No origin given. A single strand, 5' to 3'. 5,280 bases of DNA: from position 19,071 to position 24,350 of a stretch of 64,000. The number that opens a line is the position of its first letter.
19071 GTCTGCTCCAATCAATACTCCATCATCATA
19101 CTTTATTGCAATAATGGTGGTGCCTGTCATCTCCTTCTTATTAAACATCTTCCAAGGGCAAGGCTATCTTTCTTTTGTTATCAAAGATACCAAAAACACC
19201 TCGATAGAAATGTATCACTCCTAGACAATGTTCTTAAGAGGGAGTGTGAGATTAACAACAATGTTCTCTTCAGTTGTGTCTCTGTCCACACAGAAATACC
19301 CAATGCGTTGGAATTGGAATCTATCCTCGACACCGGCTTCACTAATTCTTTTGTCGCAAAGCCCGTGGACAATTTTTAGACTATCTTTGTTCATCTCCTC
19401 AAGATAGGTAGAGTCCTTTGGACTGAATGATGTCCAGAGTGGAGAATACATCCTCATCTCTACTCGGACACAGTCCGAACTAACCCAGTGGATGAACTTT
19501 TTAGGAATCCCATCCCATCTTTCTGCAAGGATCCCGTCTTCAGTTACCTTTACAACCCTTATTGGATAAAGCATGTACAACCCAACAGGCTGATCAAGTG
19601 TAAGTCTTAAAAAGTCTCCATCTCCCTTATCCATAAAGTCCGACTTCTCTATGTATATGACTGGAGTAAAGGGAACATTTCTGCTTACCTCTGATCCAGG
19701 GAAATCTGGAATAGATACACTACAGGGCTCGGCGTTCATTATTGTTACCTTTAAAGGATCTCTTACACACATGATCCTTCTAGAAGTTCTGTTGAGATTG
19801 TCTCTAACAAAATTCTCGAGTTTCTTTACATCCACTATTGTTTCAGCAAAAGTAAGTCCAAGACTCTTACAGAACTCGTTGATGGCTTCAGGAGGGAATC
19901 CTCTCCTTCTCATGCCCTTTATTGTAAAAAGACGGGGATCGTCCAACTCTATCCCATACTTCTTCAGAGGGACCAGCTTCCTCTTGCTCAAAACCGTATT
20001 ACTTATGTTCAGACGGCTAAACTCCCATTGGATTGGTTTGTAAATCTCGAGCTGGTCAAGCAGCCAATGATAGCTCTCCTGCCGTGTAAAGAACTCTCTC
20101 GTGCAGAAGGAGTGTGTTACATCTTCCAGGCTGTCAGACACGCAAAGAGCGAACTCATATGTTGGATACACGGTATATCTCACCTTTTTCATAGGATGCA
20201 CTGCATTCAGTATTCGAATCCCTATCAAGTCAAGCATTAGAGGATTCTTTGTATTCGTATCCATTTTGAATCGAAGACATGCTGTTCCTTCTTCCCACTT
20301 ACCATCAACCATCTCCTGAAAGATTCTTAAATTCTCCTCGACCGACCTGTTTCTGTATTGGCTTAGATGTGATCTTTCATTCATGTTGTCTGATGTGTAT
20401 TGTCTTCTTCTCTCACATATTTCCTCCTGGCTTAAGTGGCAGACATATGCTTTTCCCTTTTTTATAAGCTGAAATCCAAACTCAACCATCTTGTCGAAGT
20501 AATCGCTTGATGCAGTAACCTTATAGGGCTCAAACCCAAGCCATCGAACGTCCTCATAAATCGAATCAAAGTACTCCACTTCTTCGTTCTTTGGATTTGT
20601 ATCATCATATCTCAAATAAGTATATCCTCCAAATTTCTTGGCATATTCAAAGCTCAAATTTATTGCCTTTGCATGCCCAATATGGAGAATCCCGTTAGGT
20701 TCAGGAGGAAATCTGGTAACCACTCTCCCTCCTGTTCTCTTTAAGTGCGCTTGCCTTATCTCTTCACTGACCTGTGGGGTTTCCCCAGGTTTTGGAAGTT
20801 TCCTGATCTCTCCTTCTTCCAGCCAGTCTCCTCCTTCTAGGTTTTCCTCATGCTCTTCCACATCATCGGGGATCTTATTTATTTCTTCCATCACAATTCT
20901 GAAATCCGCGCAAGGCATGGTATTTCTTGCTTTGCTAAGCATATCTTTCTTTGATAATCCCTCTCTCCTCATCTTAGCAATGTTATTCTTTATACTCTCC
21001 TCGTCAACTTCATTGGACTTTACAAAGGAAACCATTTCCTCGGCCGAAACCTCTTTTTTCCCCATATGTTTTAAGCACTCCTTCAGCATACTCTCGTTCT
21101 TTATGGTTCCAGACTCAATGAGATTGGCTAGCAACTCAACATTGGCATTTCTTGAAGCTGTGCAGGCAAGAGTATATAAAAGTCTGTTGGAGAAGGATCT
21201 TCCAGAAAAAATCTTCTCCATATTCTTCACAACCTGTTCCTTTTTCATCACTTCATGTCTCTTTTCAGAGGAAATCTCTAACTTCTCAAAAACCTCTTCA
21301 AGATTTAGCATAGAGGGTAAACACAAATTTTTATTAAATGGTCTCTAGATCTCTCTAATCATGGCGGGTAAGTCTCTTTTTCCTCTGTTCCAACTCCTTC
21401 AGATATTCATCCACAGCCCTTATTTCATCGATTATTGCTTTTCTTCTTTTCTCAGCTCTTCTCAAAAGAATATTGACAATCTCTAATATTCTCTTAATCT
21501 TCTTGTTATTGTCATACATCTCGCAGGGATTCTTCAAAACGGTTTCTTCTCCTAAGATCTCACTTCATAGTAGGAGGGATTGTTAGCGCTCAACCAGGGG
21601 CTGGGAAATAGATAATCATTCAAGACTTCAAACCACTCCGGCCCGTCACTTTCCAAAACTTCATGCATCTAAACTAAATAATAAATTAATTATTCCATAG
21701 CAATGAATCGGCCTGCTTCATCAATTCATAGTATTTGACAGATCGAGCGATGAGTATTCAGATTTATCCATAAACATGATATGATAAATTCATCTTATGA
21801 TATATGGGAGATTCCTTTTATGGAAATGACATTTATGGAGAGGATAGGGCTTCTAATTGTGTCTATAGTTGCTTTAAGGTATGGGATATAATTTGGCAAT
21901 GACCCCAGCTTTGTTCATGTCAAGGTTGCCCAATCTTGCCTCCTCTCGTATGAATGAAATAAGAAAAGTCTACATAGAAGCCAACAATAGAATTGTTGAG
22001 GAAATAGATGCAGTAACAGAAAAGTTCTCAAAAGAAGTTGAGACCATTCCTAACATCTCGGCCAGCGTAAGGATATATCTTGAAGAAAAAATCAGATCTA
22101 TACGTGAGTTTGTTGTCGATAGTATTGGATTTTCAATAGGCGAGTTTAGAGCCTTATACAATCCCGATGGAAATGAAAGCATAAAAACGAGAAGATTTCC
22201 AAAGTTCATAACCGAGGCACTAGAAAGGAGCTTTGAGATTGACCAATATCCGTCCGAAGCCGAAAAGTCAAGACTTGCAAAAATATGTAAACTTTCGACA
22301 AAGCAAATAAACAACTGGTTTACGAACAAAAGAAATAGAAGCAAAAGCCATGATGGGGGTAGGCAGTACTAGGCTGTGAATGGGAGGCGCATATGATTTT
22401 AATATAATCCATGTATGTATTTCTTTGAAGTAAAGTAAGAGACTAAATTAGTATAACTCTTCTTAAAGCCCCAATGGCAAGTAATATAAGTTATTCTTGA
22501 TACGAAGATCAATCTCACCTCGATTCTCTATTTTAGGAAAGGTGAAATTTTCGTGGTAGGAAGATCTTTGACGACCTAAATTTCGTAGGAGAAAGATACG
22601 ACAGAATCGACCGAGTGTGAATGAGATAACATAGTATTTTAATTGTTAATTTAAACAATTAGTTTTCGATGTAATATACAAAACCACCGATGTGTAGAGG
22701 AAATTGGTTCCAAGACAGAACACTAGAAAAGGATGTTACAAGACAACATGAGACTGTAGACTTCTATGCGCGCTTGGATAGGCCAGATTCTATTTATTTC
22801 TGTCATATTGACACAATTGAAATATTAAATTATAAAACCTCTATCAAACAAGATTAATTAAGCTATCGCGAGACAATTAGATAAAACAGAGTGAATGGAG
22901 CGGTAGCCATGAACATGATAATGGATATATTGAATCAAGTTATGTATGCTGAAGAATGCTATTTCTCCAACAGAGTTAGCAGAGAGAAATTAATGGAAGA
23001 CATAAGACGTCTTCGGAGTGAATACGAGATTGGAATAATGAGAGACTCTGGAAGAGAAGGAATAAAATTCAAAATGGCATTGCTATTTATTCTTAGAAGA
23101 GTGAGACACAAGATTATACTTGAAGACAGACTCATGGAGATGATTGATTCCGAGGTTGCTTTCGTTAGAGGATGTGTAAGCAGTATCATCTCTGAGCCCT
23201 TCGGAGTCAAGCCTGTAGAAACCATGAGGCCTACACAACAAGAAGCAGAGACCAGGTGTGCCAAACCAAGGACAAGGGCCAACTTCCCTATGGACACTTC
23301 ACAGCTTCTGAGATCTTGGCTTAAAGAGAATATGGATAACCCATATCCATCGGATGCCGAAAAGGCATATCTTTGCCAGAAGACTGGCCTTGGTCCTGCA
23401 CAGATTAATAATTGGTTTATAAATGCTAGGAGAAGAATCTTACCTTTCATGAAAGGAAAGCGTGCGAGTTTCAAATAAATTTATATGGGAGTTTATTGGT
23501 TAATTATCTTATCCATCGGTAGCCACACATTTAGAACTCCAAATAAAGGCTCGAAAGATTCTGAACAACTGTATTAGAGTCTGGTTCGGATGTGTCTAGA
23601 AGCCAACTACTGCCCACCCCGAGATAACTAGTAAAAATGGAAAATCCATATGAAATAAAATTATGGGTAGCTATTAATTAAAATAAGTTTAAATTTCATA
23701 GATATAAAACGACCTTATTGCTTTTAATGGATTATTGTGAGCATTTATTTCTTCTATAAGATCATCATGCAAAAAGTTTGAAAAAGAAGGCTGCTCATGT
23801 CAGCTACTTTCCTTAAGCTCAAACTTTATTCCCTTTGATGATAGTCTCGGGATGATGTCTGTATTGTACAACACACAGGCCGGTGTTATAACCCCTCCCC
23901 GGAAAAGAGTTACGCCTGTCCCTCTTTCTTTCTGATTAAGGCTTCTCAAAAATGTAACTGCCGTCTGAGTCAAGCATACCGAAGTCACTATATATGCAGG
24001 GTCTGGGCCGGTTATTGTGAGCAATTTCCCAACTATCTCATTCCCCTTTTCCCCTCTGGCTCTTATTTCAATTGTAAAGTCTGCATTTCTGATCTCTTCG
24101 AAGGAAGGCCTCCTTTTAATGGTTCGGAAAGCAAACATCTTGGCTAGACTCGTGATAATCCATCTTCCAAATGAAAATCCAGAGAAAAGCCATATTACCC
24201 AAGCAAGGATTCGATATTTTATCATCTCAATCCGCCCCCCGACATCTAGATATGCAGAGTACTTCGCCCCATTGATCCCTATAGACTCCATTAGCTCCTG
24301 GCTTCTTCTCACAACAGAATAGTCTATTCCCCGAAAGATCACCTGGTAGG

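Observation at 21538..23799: Tandem typical + TALE homeobox gene pair in an unusually spacious region: putative HD1/HD2 mating-type-like locus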

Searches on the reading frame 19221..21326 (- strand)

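Call 3: search_protein_families(library=pfam, proteins=[window:19221-21326:-], max_evalue=0.01)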
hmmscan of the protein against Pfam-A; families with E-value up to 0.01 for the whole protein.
window:19221-21326:- (701 aa): 5 families
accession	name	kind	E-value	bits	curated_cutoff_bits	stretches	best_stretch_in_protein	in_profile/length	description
PF00749.27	tRNA-synt_1c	-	6.5e-97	324.7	23.4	1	202-512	2-313/314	tRNA synthetases class I (E and Q), catalytic domain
PF20974.2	tRNA-synt_1c_C2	-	3.8e-18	66.4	23.9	1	611-681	1-69/69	tRNA synthetases class I (E and Q), anti-codon binding domain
PF03950.23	tRNA-synt_1c_C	-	2.1e-14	54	23.9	1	516-598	2-81/91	tRNA synthetases class I (E and Q), anti-codon binding domain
PF17959.7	EF-hand_14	-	0.00046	20.9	23.7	0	62-117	19-73/90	EF-hand domain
PF04558.20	tRNA_synt_1c_R1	-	0.0011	19.4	28.6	1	9-98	3-105/162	Glutaminyl-tRNA synthetase, non-specific RNA binding region part 1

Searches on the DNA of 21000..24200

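Call 31: search_rna_families(source=window, start=21000, end=24200, threshold=evalue, max_evalue=1)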
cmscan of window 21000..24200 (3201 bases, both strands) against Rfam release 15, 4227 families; matches with E-value up to 1: 0.
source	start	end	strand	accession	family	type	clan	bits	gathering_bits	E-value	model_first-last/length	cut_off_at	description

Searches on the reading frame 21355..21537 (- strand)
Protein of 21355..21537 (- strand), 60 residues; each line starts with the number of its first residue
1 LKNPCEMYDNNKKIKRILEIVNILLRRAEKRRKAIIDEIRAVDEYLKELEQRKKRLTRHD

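Call 3: search_protein_families(library=pfam, proteins=[window:21355-21537:-], max_evalue=0.01)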
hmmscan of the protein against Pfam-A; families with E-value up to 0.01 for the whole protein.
window:21355-21537:- (60 aa): 1 family
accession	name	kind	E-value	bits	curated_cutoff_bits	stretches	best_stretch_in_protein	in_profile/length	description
PF15796.10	KELK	-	0.00035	21.5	27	1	22-59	34-71/80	KELK-motif containing domain of MRCK Ser/Thr protein kinase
